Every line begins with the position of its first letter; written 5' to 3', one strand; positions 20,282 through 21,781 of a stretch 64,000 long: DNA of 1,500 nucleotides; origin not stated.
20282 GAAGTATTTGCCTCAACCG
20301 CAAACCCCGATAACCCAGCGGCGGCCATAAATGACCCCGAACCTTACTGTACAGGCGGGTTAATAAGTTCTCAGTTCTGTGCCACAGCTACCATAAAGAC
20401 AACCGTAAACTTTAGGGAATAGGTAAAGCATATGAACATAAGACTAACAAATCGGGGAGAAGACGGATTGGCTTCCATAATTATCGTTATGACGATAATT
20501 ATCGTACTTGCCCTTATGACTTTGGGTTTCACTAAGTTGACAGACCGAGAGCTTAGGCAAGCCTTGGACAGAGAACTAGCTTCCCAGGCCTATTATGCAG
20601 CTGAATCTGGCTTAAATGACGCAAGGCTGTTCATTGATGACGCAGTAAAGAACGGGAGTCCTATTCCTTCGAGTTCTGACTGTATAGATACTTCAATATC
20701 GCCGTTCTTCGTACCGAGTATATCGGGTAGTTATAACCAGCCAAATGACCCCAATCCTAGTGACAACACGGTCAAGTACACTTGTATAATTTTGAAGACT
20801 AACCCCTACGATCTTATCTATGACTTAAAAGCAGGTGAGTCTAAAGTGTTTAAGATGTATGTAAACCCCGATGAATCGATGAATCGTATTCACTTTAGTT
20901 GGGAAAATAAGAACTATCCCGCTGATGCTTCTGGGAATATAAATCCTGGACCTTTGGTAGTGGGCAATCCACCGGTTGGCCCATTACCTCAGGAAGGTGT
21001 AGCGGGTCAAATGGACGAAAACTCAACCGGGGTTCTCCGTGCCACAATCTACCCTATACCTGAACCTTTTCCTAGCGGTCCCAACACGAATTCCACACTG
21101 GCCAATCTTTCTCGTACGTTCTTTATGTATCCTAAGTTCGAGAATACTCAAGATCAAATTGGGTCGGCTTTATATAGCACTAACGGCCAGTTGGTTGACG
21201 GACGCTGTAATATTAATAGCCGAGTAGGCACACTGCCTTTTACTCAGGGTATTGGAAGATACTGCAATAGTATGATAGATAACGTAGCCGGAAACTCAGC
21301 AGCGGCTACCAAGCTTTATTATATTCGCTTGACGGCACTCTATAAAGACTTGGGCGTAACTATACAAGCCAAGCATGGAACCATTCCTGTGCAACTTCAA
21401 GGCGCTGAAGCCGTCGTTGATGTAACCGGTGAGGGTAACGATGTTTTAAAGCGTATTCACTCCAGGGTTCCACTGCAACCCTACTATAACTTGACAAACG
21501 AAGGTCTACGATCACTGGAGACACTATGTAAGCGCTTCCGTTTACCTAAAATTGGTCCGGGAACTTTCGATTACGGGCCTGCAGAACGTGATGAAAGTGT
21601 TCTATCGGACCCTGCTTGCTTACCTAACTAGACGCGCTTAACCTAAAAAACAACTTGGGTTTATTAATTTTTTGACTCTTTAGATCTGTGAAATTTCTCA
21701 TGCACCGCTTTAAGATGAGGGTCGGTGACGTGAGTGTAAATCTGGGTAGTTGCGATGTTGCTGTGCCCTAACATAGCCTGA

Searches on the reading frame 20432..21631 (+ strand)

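Call 40: search_protein_families(library=pfam, proteins=[window:20432-21631:+], max_evalue=0.1)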
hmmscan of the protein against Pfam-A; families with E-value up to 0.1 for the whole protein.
window:20432-21631:+ (399 aa): 2 families
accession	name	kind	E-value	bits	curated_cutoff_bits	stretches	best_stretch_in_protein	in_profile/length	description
PF14341.11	PilX_N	-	0.002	18.5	25.5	1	12-62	2-51/51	PilX N-terminal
PF10345.15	Cohesin_load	-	0.073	11.9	25.8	0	339-372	20-53/585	Cohesin loading factor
